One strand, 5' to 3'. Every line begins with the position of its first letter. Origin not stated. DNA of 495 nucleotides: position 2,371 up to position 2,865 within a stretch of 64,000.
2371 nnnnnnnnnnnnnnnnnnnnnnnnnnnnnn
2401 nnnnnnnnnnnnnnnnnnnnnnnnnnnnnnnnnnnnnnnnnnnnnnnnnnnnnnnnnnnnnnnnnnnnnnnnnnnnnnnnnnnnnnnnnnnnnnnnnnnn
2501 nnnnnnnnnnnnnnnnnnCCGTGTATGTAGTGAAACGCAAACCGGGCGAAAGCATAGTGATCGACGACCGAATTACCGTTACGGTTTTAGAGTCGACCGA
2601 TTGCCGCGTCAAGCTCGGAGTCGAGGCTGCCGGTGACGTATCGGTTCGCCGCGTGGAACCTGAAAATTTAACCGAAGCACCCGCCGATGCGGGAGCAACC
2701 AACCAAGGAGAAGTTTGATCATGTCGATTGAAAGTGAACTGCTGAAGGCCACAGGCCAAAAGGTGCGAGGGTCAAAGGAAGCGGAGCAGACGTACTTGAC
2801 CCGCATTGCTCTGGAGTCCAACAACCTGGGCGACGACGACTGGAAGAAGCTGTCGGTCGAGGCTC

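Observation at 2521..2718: Phage-encoded CsrA/RsmA homolog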

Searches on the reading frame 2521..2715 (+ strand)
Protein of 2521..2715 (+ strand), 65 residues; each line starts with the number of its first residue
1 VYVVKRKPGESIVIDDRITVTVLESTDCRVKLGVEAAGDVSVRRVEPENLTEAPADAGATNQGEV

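Call 3: search_protein_families(library=pfam, proteins=[window:2521-2715:+], max_evalue=0.1)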
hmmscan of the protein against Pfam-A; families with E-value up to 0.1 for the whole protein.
window:2521-2715:+ (65 aa): 1 family
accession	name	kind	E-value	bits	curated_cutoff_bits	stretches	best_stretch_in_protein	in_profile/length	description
PF02599.21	CsrA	-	4.2e-14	52.7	27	1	1-46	1-46/53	Global regulator protein family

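Call 4: search_solved_structures(query=window:2521-2715:+, max_evalue=1, show_alignments=3)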
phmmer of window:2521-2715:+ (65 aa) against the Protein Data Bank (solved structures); distinct sequences matched with E-value up to 1: 9.
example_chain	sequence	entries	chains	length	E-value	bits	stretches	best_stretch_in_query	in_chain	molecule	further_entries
2jpp_A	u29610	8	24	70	4.2e-06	30.3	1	1-49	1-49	Translational repressor | Carbon storage regulator homolog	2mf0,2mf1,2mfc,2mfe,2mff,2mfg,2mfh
1y00_A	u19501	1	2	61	8.8e-06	29.3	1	1-48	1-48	Carbon storage regulator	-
2bti_A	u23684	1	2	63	1e-05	29.1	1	1-48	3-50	CARBON STORAGE REGULATOR HOMOLOG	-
5z38_F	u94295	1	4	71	1.4e-05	28.7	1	1-47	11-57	wild type CsrA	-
5z38_E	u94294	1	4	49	5.3e-05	26.9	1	1-44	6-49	Truncated-CsrA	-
7yr6_E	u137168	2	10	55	8.4e-05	26.2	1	1-46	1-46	Translational regulator CsrA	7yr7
1vpz_A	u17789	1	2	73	0.00014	25.5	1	1-47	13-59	Carbon storage regulator homolog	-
5dmb_D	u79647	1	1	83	0.0096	19.8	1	3-53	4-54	Carbon storage regulator homolog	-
1t3o_A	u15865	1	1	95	0.42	14.6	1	1-46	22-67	Carbon storage regulator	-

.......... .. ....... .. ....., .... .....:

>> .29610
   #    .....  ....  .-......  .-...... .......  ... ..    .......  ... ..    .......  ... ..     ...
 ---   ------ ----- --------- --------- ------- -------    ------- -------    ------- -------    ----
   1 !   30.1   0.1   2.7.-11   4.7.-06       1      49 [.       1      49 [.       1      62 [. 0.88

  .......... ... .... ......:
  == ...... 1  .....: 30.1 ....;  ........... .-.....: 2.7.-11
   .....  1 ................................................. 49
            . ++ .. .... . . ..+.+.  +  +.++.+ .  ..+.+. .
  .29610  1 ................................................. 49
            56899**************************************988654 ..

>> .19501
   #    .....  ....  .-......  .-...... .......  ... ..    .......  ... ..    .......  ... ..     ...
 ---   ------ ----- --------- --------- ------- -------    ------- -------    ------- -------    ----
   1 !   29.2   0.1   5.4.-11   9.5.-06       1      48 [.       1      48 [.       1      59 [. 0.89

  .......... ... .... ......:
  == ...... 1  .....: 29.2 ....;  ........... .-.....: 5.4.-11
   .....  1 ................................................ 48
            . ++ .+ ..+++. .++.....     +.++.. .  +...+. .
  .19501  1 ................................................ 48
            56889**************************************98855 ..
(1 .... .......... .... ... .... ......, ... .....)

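Call 10: search_protein_families(library=phrogs, proteins=[window:2521-2715:+], max_evalue=0.001)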
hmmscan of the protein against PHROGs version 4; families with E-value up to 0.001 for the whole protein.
window:2521-2715:+ (65 aa): 3 families
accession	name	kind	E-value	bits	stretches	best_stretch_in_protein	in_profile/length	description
phrog_9500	-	transcription regulation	2e-12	47.9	1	1-46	1-46/65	CsrA-like regulator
phrog_5527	-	transcription regulation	1.4e-10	42.3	1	1-46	1-46/123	transcriptional regulator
phrog_31572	-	unknown function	1.5e-06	29.2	1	1-46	1-46/105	-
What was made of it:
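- Checked: PHROG 9500 'CsrA-like regulator' gives E 2e-12 (call 10). phmmer against the PDB finds RsmE 2JPP at E 4e-6 and E. coli CsrA 1Y00 at E 9e-6 (call 4).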

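Call 11: find_homologous_proteins(query=window:2521-2715:+, max_evalue=0.001)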
Query window:2521-2715:+ (65 aa): 1 proteins with E <= 0.001 among 6 candidates.
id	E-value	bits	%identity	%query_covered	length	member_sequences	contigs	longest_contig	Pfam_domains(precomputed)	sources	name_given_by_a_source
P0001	2.0e-33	130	100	100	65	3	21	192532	PF02599.22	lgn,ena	-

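Call 12: search_dna_similar(query=window:2521-2715:+, collection=phages, mode=protein, max_evalue=0.001, max_rows=40)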
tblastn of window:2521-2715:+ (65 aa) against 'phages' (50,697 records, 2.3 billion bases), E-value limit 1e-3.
Records with a match: 12; places in all: 12; records where one place covers at least 80% of the query: 0.
Best place of each record, by identity: <60% 12.
By first word of the organism name: Pseudomonas 11; Bacteriophage 1.
By host as written in the record: Pseudomonas aeruginosa 5; carbapenem-resistant Pseudomonas aeruginosa YMC11/07/P54 2; Pseudomonas aeruginosa YMC/01/01/P52 1; Pseudomonas aeruginosa P9W 1; Pseudomonas aeruginosa PACL 1; Pseudomonas aeruginosa strain 3-38 1; - 1.
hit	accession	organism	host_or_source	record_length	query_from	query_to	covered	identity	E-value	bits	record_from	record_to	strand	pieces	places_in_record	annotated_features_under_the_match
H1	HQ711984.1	Pseudomonas phage phi297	Pseudomonas aeruginosa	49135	1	46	71%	47.8%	3e-6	48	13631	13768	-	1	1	global regulatory protein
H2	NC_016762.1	Pseudomonas phage phi297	Pseudomonas aeruginosa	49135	1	46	71%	47.8%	3e-6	48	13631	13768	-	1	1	transcriptional regulator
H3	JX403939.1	Pseudomonas phage YMC/01/01/P52_PAE_BP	Pseudomonas aeruginosa YMC/01/01/P52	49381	1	46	71%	47.8%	6e-6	47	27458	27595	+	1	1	hypothetical protein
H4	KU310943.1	Pseudomonas phage YMC11/07/P54_PAE_BP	carbapenem-resistant Pseudomonas ...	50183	1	46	71%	47.8%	6e-6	47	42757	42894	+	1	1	hypothetical protein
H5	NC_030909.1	Pseudomonas phage YMC11/07/P54_PAE_BP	carbapenem-resistant Pseudomonas ...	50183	1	46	71%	47.8%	6e-6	47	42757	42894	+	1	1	transcriptional regulator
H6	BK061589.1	Pseudomonas phage vB_PaeS-D14P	Pseudomonas aeruginosa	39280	1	46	71%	47.8%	7e-6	46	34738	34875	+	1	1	Bacteriophage control infection protein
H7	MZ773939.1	Pseudomonas phage PP9W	Pseudomonas aeruginosa P9W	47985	1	46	71%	47.8%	7e-6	46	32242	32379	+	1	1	carbon storage regulator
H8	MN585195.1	Pseudomonas phage AUS531phi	Pseudomonas aeruginosa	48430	1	46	71%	47.8%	7e-6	46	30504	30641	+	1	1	bacteriophage control infection protein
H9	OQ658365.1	Pseudomonas phage sp.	Pseudomonas aeruginosa PACL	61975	1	46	71%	47.8%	7e-6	46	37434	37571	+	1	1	global regulatory protein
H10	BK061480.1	Pseudomonas phage vB_PaeS-D14H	Pseudomonas aeruginosa strain 3-38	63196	1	46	71%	47.8%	3e-5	45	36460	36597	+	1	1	Bacteriophage control infection protein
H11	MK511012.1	Pseudomonas phage vB_Pae_BR153a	Pseudomonas aeruginosa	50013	1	46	71%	45.7%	1e-5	45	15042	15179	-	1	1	carbon storage regulator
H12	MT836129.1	Bacteriophage sp.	human fecal samples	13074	1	46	71%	45.7%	9e-4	40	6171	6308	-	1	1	record has no annotation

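Call 13: find_encoding_contigs(protein=P0001, flank=6000, max_places=6)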
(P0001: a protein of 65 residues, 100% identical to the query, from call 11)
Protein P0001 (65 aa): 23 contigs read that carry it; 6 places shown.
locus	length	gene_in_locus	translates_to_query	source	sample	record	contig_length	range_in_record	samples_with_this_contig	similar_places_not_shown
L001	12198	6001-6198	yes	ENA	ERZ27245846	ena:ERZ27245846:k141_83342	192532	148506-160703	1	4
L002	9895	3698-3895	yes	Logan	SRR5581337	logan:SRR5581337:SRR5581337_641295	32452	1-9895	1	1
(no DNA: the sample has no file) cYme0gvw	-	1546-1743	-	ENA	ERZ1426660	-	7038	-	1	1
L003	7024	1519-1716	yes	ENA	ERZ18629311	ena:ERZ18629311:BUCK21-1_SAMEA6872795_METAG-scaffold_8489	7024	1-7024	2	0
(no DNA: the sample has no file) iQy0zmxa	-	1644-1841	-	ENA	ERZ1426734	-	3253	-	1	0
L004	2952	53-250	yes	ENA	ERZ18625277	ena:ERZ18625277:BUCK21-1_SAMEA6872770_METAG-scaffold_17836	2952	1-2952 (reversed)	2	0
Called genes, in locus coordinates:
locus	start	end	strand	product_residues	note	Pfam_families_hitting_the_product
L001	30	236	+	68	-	-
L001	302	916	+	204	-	-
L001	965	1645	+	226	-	PF13522:GATase_6, PF13537:GATase_7 (weak)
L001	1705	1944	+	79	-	-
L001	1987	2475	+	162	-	-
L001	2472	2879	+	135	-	-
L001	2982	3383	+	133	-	-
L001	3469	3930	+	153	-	PF27402:Y4mA_C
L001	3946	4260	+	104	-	-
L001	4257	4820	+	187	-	-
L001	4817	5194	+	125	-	-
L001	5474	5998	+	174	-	-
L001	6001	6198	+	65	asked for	PF02599:CsrA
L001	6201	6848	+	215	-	-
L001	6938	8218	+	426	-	PF00215:OMPdecase, PF00156:Pribosyltran (weak)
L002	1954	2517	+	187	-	-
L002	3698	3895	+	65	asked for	PF02599:CsrA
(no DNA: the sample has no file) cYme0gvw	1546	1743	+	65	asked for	PF02599:CsrA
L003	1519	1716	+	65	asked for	PF02599:CsrA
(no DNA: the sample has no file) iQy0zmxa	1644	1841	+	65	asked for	PF02599:CsrA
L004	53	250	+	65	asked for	PF02599:CsrA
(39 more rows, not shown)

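Call 22: find_related_loci(query=window:2521-2715:+, collection=viral_contigs, flank=5000)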
Query window:2521-2715:+ (65 aa) in viral_contigs; peptide patterns used: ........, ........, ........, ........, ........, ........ (x = any residue, [..] = any of these).
74 stretches matched a pattern, but none encodes a relative of the query by tblastn (E <= 1e-3).

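Call 26: search_protein_representatives(protein=window:2521-2715:+)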
Query: 65 residues. Proteins with E-value up to 0.001 (for the whole library): 618; up to 1e-10: 1; up to 1e-30: 1. The best 150 are listed.
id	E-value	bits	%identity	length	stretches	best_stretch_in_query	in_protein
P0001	6.3e-34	130.1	100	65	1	1-65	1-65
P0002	3.2e-09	52.7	43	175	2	1-44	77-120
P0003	4.3e-09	52.3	45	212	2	1-46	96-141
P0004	6.5e-09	51.7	43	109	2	3-46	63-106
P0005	7.7e-09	51.5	36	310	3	2-57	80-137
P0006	3.4e-08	49.4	39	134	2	1-57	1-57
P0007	4.0e-08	49.2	37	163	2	1-51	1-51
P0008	5.7e-08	48.7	39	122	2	1-55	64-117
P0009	7.1e-08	48.4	52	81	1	1-63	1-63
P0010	2.5e-07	46.7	51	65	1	1-59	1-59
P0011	3.3e-07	46.3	42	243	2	3-47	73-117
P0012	4.5e-07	45.9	41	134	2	3-44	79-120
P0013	5.7e-07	45.6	46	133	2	1-46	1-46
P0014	6.3e-07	45.5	50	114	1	1-56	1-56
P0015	9.5e-07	44.9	54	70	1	1-59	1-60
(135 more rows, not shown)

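Call 56: predict_structure(alignment_id=A1)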
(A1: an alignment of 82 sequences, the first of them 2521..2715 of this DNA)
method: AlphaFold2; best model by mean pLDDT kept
length: 65 residues; sequences in the alignment: 82
mean_pLDDT: 83.6   pTM: 0.59
mean pLDDT of the five models: 83.6, 82.2, 82.1, 81.7, 79.3
residues with pLDDT >= 90: 38; 70-90: 10; 50-70: 15; < 50: 2
segments of 3 or more residues with pLDDT < 50: none
pLDDT, mean of each block of 10 residues (from residue 1): 94 95 96 96 79 57 54
secondary structure, 60 per line:
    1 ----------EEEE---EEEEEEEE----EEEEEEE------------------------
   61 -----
elements in order: E11-14 E18-25 E30-36
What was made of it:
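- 2659..2718 (+): Acidic, Pro/Ala-rich, disordered C-terminal tail (residues 47-65) plus the stop codon; it takes the place of the canonical alpha-helix. No helix is predicted, and pLDDT is about 55 for residues 51-65 (call 56).
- On CsrA/RsmA domain family (Pfam PF02599): AlphaFold pLDDT is 94-96 for residues 1-40 (call 56). No helix is predicted, and pLDDT falls to about 55 (call 56).
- Closest known: Bacterial CsrA/RsmA/RsmE. Different: There is no C-terminal alpha-helix; it has P47 and a disordered acidic tail (call 56).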

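Call 58: find_related_loci(query=A3, collection=genome_contigs, flank=3000)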
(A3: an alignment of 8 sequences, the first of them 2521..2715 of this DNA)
Query A3 (65 aa) in genome_contigs; peptide patterns used: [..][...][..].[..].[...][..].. (x = any residue, [..] = any of these).
122 stretches matched a pattern; 88 encode a relative of the query (tblastn E <= 1e-3); the best 80 are kept; 80 distinct loci.
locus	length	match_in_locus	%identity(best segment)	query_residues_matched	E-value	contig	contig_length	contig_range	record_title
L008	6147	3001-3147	59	1-49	6e-12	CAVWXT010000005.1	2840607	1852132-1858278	MAG: uncultured Planctomycetaceae bacterium isolate MFD03726.bin.2.145 genome assembly, contig: contig_20373, whole geno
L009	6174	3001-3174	50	1-58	1e-11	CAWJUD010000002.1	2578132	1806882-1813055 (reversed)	MAG: Pirellulales bacterium isolate MFD04408.bin.1.134 genome assembly, contig: contig_24530, whole genome shotgun seque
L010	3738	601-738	57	1-46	1e-11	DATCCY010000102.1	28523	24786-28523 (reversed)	MAG TPA_asm: Candidatus Nanopelagicales bacterium isolate SMAG_U7711 k141_201762, whole genome shotgun sequence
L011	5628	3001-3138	57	1-46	1e-11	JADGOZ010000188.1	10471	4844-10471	MAG: Candidatus Nanopelagicales bacterium isolate Chersky_517 k127_22626475, whole genome shotgun sequence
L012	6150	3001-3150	56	1-50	3e-11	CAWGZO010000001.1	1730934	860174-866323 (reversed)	MAG: uncultured Actinomycetota bacterium isolate MFD09730.bin.2.34 genome assembly, contig: contig_10792, whole genome s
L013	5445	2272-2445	48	1-58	4e-11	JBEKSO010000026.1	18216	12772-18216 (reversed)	MAG: Thermoguttaceae bacterium isolate SPRUCE 536 SPRUCE_536_26, whole genome shotgun sequence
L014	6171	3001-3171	51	1-57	1e-10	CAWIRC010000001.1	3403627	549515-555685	MAG: Pirellulales bacterium isolate MFD04408.bin.2.94 genome assembly, contig: contig_23218, whole genome shotgun sequen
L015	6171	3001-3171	49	1-57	1e-10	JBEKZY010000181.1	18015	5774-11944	MAG: Thermoguttaceae bacterium isolate SPRUCE 80 SPRUCE_80_181, whole genome shotgun sequence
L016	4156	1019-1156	52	1-46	2e-10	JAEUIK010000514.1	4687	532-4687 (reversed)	MAG: Planctomycetaceae bacterium isolate new MAG-41 k141_4069195, whole genome shotgun sequence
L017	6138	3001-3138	54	1-46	3e-10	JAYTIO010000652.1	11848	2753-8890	MAG: Pedosphaera sp. isolate GFS_2771 GFS_2771_651, whole genome shotgun sequence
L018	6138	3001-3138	54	1-46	4e-10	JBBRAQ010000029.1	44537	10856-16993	MAG: Candidatus Nanopelagicales bacterium isolate Co_metawrap_2304 Cmw_2304_k141_11362113_length_44537_cov_18.1534, whol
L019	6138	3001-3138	50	1-46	4e-10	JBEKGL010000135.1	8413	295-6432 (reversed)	MAG: Thermoguttaceae bacterium isolate SPRUCE 252 SPRUCE_252_135, whole genome shotgun sequence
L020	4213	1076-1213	54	1-46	4e-10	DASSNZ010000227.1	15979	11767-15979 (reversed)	MAG TPA_asm: Verrucomicrobiia bacterium isolate SMAG_U1239 k141_671936, whole genome shotgun sequence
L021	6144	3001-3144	54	1-48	4e-10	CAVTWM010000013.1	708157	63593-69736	MAG: uncultured Actinomycetes bacterium isolate MFD04651.bin.2.153 genome assembly, contig: contig_821, whole genome sho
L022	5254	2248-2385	50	1-46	7e-10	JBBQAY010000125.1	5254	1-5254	MAG: Candidatus Nanopelagicales bacterium isolate Co_metawrap_1425 Cmw_1425_k141_24910282_length_5254_cov_9.0000, whole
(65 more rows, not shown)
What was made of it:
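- Closest known: Short CsrAs of Planctomycetota and Actinomycetota metagenome-assembled genomes. Same: These are the closest sequences, at 50-59% identity (call 58).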

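Call 59: fold_search(model_id=the predicted structure, library=pdb)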
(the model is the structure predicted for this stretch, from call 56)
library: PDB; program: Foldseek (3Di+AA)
matches with E <= 10: 66; with E <= 0.001: 0
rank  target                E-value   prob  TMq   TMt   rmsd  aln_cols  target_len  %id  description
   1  2jpp_MODEL_1_A        2.0e-03  1.00  0.62  0.74   1.3        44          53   45  Structural basis of RsmA/CsrA RNA recognition: Structure of RsmE bound to the Shine-Dalgarno sequence of hcnA  (released 2007-08-21)
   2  5z38_H                2.2e-03  1.00  0.62  0.71   1.2        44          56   43  Crystal structure of CsrA bound to CesT (released 2018-04-04)
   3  5z38_F                2.3e-03  1.00  0.62  0.69   1.1        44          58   43  Crystal structure of CsrA bound to CesT (released 2018-04-04)
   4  1vpz_B                2.6e-03  1.00  0.62  0.72   1.1        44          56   39  Crystal structure of a putative carbon storage regulator protein (csra, pa0905) from pseudomonas aeruginosa at 2.05 A  (released 2004-12-14)
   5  2bti_B                3.0e-03  1.00  0.62  0.70   1.1        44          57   43  Structure-function studies of the RmsA CsrA post-transcriptional global regulator protein family reveals a class of RN (released 2006-01-04)
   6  1vpz_A                3.9e-03  1.00  0.63  0.71   1.0        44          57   39  Crystal structure of a putative carbon storage regulator protein (csra, pa0905) from pseudomonas aeruginosa at 2.05 A  (released 2004-12-14)
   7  2mfc_MODEL_1_A        3.9e-03  1.00  0.61  0.67   1.3        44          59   45  Csr/Rsm protein-RNA recognition - A molecular affinity ruler: RsmZ(SL1)/RsmE(dimer) 2:1 complex (released 2014-02-26)
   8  5z38_J                7.1e-03  1.00  0.62  0.72   1.2        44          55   43  Crystal structure of CsrA bound to CesT (released 2018-04-04)
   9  2bti_A                8.6e-03  1.00  0.63  0.70   1.0        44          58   43  Structure-function studies of the RmsA CsrA post-transcriptional global regulator protein family reveals a class of RN (released 2006-01-04)
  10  5z38_L                1.2e-02  1.00  0.60  0.71   1.2        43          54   42  Crystal structure of CsrA bound to CesT (released 2018-04-04)
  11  5dmb_D                1.5e-02  1.00  0.61  0.55   1.1        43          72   42  Crystal structure of a translational regulator bound to a flagellar assembly factor (released 2016-08-24)
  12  5z38_I                1.6e-02  1.00  0.54  0.79   1.0        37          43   40  Crystal structure of CsrA bound to CesT (released 2018-04-04)
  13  5z38_E                1.9e-02  1.00  0.54  0.82   0.9        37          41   40  Crystal structure of CsrA bound to CesT (released 2018-04-04)
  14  7yr6_B                3.0e-02  1.00  0.58  0.67   2.0        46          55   39  Cryo-EM structure of Pseudomonas aeruginosa RsmZ RNA in complex with two RsmA protein dimers (released 2023-05-17)
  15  1y00_MODEL_1_A        5.8e-02  0.99  0.47  0.49   3.0        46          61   43  Solution structure of the Carbon Storage Regulator protein CsrA (released 2005-06-21)
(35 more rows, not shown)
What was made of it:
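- On CsrA/RsmA domain family (Pfam PF02599): The top 15 Foldseek PDB hits are all CsrA/RsmE/RsmA at 1.0-1.3 Å over 44 residues, with the next hit at E > 2.8 (call 59).
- Closest known: Bacterial CsrA/RsmA/RsmE. Same: The five-strand core is the same: 43-45% identity over 44 aligned residues at 1.0-1.3 Å (call 59).
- Closest known: FliW-regulated CsrA. Same: It shares the core fold; 5DMB is among the Foldseek hits (call 59).
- Checked: The AlphaFold model has pLDDT 94-96 over residues 1-40, and its top 15 Foldseek hits are all CsrA/RsmE/RsmA at 1.0-1.3 Å over 44 residues (calls 56, 59).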

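Call 60: list_cluster_members(proteins=[P0001, L007:1216-1440:-, L007:1219-1440:-])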
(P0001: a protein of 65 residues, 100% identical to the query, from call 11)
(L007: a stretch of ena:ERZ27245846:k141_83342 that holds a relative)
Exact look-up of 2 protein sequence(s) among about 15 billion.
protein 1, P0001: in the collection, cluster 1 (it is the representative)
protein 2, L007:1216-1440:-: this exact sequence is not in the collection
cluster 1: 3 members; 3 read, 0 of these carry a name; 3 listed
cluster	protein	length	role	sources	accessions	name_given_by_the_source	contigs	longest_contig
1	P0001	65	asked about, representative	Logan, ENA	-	-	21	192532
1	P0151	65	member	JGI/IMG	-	-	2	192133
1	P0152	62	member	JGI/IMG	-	-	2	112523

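Call 61: find_related_loci(query=A3, collection=viral_contigs, flank=4000)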
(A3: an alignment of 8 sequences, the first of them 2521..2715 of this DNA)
Query A3 (65 aa) in viral_contigs; peptide patterns used: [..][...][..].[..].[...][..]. (x = any residue, [..] = any of these).
56 stretches matched a pattern; 3 encode a relative of the query (tblastn E <= 1e-3); 3 distinct loci.
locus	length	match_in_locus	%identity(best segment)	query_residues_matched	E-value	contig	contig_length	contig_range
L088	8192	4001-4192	41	1-62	1e-8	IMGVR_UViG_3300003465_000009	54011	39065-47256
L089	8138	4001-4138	39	1-46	6e-8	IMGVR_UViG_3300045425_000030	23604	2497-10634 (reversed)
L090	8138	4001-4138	41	1-46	1e-7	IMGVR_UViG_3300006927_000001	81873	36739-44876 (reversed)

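Call 63: find_encoding_contigs(protein=P0151, flank=10000, max_places=2)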
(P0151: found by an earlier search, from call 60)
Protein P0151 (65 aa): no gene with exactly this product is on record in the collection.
